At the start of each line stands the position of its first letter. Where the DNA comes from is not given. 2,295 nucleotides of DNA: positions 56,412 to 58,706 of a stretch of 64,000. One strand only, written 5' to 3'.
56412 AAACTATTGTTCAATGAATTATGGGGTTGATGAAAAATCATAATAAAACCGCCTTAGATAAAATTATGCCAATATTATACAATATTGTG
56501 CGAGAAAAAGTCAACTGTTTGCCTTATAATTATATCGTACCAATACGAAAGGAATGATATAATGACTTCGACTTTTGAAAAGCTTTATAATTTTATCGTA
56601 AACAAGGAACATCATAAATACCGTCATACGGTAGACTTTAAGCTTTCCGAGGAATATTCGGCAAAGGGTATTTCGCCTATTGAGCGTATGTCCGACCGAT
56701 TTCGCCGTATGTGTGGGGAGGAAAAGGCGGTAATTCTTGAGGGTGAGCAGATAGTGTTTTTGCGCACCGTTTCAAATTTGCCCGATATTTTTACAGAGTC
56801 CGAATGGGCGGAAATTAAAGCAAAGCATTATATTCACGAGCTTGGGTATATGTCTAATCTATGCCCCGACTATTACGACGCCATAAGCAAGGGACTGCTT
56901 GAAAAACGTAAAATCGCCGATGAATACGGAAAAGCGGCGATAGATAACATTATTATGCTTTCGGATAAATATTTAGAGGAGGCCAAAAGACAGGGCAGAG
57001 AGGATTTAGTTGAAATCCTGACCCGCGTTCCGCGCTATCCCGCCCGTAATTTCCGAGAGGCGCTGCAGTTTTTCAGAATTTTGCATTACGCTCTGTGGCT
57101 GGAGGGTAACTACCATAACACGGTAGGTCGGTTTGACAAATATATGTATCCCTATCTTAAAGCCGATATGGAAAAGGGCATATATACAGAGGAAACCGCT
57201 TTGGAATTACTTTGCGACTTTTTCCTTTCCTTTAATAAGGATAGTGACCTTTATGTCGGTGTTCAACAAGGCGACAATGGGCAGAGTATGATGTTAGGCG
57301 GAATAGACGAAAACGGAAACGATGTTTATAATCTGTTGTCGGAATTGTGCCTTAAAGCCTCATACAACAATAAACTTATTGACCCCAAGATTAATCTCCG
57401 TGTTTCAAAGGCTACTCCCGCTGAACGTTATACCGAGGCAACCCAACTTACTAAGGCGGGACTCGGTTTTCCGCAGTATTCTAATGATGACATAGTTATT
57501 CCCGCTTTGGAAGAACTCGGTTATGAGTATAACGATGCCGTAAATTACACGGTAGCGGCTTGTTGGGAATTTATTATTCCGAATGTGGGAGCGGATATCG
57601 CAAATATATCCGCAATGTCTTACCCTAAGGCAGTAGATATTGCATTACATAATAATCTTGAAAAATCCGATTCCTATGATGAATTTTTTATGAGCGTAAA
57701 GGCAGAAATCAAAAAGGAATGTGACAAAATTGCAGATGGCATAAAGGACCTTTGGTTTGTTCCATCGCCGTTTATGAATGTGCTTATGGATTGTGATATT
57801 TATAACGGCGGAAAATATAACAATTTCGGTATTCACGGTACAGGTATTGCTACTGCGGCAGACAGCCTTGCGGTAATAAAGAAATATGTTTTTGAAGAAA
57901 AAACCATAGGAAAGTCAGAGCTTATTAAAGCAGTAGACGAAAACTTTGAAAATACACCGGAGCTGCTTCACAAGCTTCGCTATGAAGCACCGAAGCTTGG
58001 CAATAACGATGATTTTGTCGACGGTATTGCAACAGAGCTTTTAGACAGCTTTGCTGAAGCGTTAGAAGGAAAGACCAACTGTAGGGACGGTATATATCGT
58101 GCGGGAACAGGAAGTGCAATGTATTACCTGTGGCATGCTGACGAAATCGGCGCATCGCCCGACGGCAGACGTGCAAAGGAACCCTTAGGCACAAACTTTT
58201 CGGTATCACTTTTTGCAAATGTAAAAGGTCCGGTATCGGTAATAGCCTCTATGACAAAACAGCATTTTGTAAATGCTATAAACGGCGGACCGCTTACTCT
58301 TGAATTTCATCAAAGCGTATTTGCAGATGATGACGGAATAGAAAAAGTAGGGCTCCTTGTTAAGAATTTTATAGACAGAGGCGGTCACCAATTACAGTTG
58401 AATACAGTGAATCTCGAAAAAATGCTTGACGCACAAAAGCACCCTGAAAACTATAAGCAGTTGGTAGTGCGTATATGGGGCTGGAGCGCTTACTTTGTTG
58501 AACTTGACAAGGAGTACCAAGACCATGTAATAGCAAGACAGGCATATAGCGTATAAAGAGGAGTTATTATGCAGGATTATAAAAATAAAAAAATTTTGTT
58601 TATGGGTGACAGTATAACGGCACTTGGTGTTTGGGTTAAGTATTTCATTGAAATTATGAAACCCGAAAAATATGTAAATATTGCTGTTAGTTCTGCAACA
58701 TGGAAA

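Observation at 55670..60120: Compact glycyl-radical-enzyme locus (AraC | short GRE - SGNH esterase - activase) with no assignable chemistry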

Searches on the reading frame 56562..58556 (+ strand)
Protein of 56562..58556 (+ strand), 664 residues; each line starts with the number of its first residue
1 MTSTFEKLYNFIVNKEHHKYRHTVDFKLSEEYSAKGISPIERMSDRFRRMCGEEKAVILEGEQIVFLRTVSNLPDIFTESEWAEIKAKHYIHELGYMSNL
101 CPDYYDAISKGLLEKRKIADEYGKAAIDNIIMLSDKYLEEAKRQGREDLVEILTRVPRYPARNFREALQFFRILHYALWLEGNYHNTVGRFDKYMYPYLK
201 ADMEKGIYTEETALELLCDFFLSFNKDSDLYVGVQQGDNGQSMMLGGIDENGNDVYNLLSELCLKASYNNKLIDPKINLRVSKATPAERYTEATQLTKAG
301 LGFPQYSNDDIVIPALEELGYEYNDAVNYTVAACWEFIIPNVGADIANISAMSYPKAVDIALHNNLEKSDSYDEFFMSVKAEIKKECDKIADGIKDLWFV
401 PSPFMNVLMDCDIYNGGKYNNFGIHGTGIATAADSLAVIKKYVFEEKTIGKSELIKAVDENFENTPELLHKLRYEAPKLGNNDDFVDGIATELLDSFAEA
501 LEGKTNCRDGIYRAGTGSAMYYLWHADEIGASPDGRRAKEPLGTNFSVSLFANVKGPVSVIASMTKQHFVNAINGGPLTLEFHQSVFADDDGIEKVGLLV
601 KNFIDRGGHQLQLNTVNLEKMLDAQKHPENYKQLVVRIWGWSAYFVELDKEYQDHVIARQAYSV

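Call 3: search_protein_families(library=pfam, proteins=[window:56562-58556:+], max_evalue=0.01)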
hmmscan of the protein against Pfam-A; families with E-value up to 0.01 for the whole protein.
window:56562-58556:+ (664 aa): 2 families
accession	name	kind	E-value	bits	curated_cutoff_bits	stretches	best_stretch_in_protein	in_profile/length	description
PF02901.20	PFL-like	-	2.3e-84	284.7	24.3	1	139-516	229-637/647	Pyruvate formate lyase-like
PF01228.26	Gly_radical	-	1.9e-19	70.6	22.2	1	553-646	12-106/106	Glycine radical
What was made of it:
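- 56562..58556 (+): 664-aa glycyl radical enzyme of the compact 'short GRE' clade. Pfam PF02901 plus PF01228 (call 3).
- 58470..58496 (+): Glycyl radical loop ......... (Gly640). PF01228 matches residues 553-646 (call 3).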

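Call 4: search_protein_families(library=ncbifam, proteins=[window:56562-58556:+], max_evalue=0.01)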
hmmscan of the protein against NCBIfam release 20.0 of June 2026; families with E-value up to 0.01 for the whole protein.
window:56562-58556:+ (664 aa): 12 families
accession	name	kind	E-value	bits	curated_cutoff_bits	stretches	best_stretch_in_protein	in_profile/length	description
TIGR01774.1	PFL2-3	subfamily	1.3e-91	308.1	678.2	1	140-662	229-784/786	formate C-acetyltransferase/glycerol dehydratase family glycyl radical enzyme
NF043068.1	glycl_HYPD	equivalog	2.4e-84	283.9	1100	1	129-660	216-780/784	trans-4-hydroxy-L-proline dehydratase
NF048011.1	SfplDhtHpsGDes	equivalog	3e-78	264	1000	2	419-662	577-819/821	(2S)-3-sulfopropanediol dehydratase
NF048009.1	SfplDhtHpfGKleb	equivalog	1.1e-76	258.7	1000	1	103-660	223-820/824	(2S)-3-sulfopropanediol dehydratase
NF007437.0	PRK09983.1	equivalog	1.2e-74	251.8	1109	1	139-662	219-763/765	formate C-acetyltransferase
TIGR04394.1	choline_CutC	equivalog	1.5e-65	222.2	1050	1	123-660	215-784/789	choline trimethylamine-lyase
NF033718.1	indole_decarb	equivalog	5.4e-62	210.2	1100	3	469-663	673-867/868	indoleacetate decarboxylase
NF033715.1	glycyl_HPDL_Lrg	equivalog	2e-47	161.6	1150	2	104-332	271-505/901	4-hydroxyphenylacetate decarboxylase large subunit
TIGR01255.1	pyr_form_ly_1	equivalog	1.2e-25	90.2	994.2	1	421-660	508-739/744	formate C-acetyltransferase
NF038360.1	rad_fix_GrcA3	exception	9.4e-19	67.3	158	1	593-660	6-73/78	autonomous glycyl radical cofactor GrcA3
NF008341.1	PRK11127.1-1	equivalog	5.9e-09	35.8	145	1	607-660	22-75/80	autonomous glycyl radical cofactor GrcA2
TIGR04365.1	spare_glycyl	equivalog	3.4e-08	33.8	170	1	606-660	67-121/126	autonomous glycyl radical cofactor GrcA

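Call 5: find_homologous_proteins(query=window:56562-58556:+, max_evalue=1e-20)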
Query window:56562-58556:+ (664 aa): 7828 proteins with E <= 1e-20 among 8000 candidates; the best 120 are listed.
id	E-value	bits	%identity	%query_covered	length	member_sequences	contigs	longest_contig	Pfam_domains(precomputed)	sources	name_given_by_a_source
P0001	0.0e+0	1532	100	100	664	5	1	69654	PF02901.21,PF01228.27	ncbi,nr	ncbi:MAG: pyruvate formate lyase family protein [Acutalibacteraceae bacterium]|nr:pyruvate formate l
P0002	0.0e+0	1364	89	100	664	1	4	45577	PF02901.21,PF01228.27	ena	-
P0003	0.0e+0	1344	86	99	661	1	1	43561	PF02901.21,PF01228.27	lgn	-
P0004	0.0e+0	1341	87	100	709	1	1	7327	PF02901.21,PF01228.27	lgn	-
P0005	0.0e+0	1340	86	99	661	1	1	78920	PF02901.21,PF01228.27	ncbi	-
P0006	0.0e+0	1337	86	99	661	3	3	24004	PF02901.21,PF01228.27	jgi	-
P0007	0.0e+0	1337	86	100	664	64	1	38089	PF02901.21,PF01228.27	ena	-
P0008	0.0e+0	1337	85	100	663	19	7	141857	PF02901.21,PF01228.27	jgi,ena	-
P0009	0.0e+0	1335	86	99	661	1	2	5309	PF02901.21,PF01228.27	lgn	-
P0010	0.0e+0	1335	86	100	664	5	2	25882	PF02901.21,PF01228.27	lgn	-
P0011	0.0e+0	1334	86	99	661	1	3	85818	PF02901.21,PF01228.27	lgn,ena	-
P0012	0.0e+0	1332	86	99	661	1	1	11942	PF02901.21,PF01228.27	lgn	-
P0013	0.0e+0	1332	86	99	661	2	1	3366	PF02901.21,PF01228.27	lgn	-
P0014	0.0e+0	1329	86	99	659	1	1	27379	PF02901.21,PF01228.27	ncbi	-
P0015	0.0e+0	1328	86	100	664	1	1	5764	PF02901.21,PF01228.27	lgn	-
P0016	0.0e+0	1328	86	99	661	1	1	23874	PF02901.21,PF01228.27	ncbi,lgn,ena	-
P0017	0.0e+0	1328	86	100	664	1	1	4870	PF02901.21,PF01228.27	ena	-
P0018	0.0e+0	1327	85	99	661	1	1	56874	PF02901.21,PF01228.27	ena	-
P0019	0.0e+0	1326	86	100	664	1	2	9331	PF02901.21,PF01228.27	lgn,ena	-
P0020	0.0e+0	1326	86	100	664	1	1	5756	PF02901.21,PF01228.27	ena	-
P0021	0.0e+0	1325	85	99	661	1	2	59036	PF02901.21,PF01228.27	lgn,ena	-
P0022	0.0e+0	1325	86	100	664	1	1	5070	PF02901.21,PF01228.27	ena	-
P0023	0.0e+0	1325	86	99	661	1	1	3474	PF02901.21,PF01228.27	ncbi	-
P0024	0.0e+0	1325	85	100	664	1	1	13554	PF02901.21,PF01228.27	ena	-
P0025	0.0e+0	1325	86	100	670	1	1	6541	PF02901.21,PF01228.27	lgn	-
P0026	0.0e+0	1325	85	99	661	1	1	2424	PF02901.21,PF01228.27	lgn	-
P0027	0.0e+0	1324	86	100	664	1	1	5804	PF02901.21,PF01228.27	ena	-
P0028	0.0e+0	1324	85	99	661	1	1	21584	PF02901.21,PF01228.27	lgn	-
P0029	0.0e+0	1323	86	100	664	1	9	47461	PF02901.21,PF01228.27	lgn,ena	-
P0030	0.0e+0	1323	86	100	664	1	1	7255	PF02901.21,PF01228.27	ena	-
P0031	0.0e+0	1323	86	100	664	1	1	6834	PF02901.21,PF01228.27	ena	-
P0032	0.0e+0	1322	85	100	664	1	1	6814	PF02901.21,PF01228.27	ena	-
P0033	0.0e+0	1322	85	99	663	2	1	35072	PF02901.21,PF01228.27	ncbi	-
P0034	0.0e+0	1322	85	99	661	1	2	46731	PF02901.21,PF01228.27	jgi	-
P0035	0.0e+0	1321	85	99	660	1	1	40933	PF02901.21,PF01228.27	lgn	-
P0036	0.0e+0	1321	85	100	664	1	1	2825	PF02901.21,PF01228.27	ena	-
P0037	0.0e+0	1321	85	99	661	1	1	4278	PF02901.21,PF01228.27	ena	-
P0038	0.0e+0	1321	85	99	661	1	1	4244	PF02901.21,PF01228.27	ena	-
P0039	0.0e+0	1320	85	100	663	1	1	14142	PF02901.21,PF01228.27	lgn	-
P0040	0.0e+0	1320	85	100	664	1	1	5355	PF02901.21,PF01228.27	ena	-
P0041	0.0e+0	1320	85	100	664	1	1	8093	PF02901.21,PF01228.27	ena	-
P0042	0.0e+0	1320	85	100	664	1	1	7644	PF02901.21,PF01228.27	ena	-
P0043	0.0e+0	1319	85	100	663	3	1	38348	PF02901.21,PF01228.27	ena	-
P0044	0.0e+0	1318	85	100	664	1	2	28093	PF02901.21,PF01228.27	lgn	-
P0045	0.0e+0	1317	85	99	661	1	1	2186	PF02901.21,PF01228.27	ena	-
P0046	0.0e+0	1317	85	99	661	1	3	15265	PF02901.21,PF01228.27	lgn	-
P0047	0.0e+0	1317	85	100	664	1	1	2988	PF02901.21,PF01228.27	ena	-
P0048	0.0e+0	1317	85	100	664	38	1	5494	PF02901.21,PF01228.27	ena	-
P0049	0.0e+0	1316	86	100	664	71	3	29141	PF02901.21,PF01228.27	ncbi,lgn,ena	-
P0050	0.0e+0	1315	85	99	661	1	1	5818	PF02901.21,PF01228.27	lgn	-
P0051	0.0e+0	1315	84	99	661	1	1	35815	PF02901.21,PF01228.27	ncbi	-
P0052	0.0e+0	1315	85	99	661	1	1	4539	PF02901.21,PF01228.27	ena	-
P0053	0.0e+0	1314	84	100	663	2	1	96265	PF02901.21,PF01228.27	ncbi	-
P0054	0.0e+0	1314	85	99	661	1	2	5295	PF02901.21,PF01228.27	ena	-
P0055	0.0e+0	1314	84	99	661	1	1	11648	PF02901.21,PF01228.27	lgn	-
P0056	0.0e+0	1314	84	100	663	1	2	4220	PF02901.21,PF01228.27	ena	-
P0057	0.0e+0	1313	85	99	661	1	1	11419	PF02901.21,PF01228.27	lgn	-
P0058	0.0e+0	1313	85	99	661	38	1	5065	PF02901.21,PF01228.27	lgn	-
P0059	0.0e+0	1312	85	100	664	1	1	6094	PF02901.21,PF01228.27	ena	-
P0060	0.0e+0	1312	85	99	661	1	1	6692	PF02901.21,PF01228.27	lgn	-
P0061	0.0e+0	1312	84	99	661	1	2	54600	PF02901.21,PF01228.27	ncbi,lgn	-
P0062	0.0e+0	1311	84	99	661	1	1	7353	PF02901.21,PF01228.27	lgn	-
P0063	0.0e+0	1311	83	100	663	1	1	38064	PF02901.21,PF01228.27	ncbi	-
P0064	0.0e+0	1311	84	99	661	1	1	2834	PF02901.21,PF01228.27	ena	-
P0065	0.0e+0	1310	84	99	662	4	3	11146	PF02901.21,PF01228.27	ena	-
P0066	0.0e+0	1310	84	100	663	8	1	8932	PF02901.21,PF01228.27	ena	-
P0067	0.0e+0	1310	84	99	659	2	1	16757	PF02901.21,PF01228.27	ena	-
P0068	0.0e+0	1310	84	99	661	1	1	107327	PF02901.21,PF01228.27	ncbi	-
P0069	0.0e+0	1310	85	100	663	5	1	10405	PF02901.21,PF01228.27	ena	-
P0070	0.0e+0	1309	85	99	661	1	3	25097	PF02901.21,PF01228.27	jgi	-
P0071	0.0e+0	1309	83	100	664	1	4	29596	PF02901.21,PF01228.27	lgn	-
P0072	0.0e+0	1309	85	99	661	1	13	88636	PF02901.21,PF01228.27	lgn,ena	-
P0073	0.0e+0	1308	84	100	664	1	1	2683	PF02901.21,PF01228.27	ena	-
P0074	0.0e+0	1308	84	99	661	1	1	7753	PF02901.21,PF01228.27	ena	-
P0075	0.0e+0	1308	84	99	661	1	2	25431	PF02901.21,PF01228.27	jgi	-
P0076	0.0e+0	1307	84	99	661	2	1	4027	PF02901.21,PF01228.27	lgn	-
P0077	0.0e+0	1306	84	99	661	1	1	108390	PF02901.21,PF01228.27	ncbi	-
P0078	0.0e+0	1306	84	99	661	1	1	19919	PF02901.21,PF01228.27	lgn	-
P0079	0.0e+0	1305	84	99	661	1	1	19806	PF02901.21,PF01228.27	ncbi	-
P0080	0.0e+0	1305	85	99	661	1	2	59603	PF02901.21,PF01228.27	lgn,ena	-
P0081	0.0e+0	1305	84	99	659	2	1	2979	PF02901.21,PF01228.27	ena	-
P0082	0.0e+0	1305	83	100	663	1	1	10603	PF02901.21,PF01228.27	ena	-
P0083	0.0e+0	1305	84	100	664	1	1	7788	PF02901.21,PF01228.27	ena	-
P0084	0.0e+0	1305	84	99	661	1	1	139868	PF02901.21,PF01228.27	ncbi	-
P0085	0.0e+0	1304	83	100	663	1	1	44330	PF02901.21,PF01228.27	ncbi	-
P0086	0.0e+0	1303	83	99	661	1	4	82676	PF02901.21,PF01228.27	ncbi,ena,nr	ncbi:MAG: pyruvate formate-lyase [Clostridia bacterium]|nr:pyruvate formate-lyase [Clostridia bacter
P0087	0.0e+0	1303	83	99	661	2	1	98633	PF02901.21,PF01228.27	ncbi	-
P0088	0.0e+0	1303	84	99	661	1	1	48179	PF02901.21,PF01228.27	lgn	-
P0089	0.0e+0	1302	83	99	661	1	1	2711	PF02901.21,PF01228.27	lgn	-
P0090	0.0e+0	1302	85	99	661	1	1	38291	PF02901.21,PF01228.27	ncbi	-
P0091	0.0e+0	1301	84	98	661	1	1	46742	PF02901.21,PF01228.27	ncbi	-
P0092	0.0e+0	1301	84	99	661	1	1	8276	PF02901.21,PF01228.27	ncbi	-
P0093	0.0e+0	1300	84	99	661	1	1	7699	PF02901.21,PF01228.27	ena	-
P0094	0.0e+0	1300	83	99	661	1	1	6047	PF02901.21,PF01228.27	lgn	-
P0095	0.0e+0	1299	83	99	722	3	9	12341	PF02901.21,PF01228.27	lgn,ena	-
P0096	0.0e+0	1299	83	99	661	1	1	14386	PF02901.21,PF01228.27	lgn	-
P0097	0.0e+0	1299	83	99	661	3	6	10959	PF02901.21,PF01228.27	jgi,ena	-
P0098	0.0e+0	1299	83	100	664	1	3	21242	PF02901.21,PF01228.27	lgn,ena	-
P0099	0.0e+0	1299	84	99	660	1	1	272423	PF02901.21,PF01228.27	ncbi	-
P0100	0.0e+0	1298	84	99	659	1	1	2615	PF02901.21,PF01228.27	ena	-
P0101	0.0e+0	1298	83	99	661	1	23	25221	PF02901.21,PF01228.27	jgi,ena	-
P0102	0.0e+0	1298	83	99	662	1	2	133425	PF02901.21,PF01228.27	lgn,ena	-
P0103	0.0e+0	1298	83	100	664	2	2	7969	PF02901.21,PF01228.27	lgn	-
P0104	0.0e+0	1298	83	99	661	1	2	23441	PF02901.21,PF01228.27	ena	-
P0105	0.0e+0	1297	86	100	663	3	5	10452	PF02901.21,PF01228.27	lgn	-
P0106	0.0e+0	1297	85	99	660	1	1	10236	PF02901.21,PF01228.27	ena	-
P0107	0.0e+0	1296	84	100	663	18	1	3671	PF02901.21,PF01228.27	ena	-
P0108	0.0e+0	1296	83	99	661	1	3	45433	PF02901.21,PF01228.27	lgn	-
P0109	0.0e+0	1296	83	99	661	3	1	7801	PF02901.21,PF01228.27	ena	-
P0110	0.0e+0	1295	83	99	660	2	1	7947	PF02901.21,PF01228.27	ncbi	-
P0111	0.0e+0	1294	83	99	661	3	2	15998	PF02901.21,PF01228.27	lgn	-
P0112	0.0e+0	1294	84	99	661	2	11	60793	PF02901.21,PF01228.27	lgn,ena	-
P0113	0.0e+0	1294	84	99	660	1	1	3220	PF02901.21,PF01228.27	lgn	-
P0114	0.0e+0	1294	84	99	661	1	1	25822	PF02901.21,PF01228.27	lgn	-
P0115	0.0e+0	1293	82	100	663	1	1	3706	PF02901.21,PF01228.27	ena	-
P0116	0.0e+0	1292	83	99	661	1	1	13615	PF02901.21,PF01228.27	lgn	-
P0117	0.0e+0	1292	83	99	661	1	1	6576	PF02901.21,PF01228.27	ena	-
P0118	0.0e+0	1292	83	99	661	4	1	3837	PF02901.21,PF01228.27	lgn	-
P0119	0.0e+0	1292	83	99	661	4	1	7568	PF02901.21,PF01228.27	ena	-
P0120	0.0e+0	1291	82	100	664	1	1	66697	PF02901.21,PF01228.27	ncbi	-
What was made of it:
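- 56562..58556 (+): 100% identical to a protein from an Acutalibacteraceae MAG (call 5).
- Closest known: Pyruvate formate-lyase PflB. Same: This is also the name under which database sources annotate the protein (call 5).
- Checked: This is a clade trait and not a truncation, since the best 120 database relatives are 659-722 aa (call 5).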
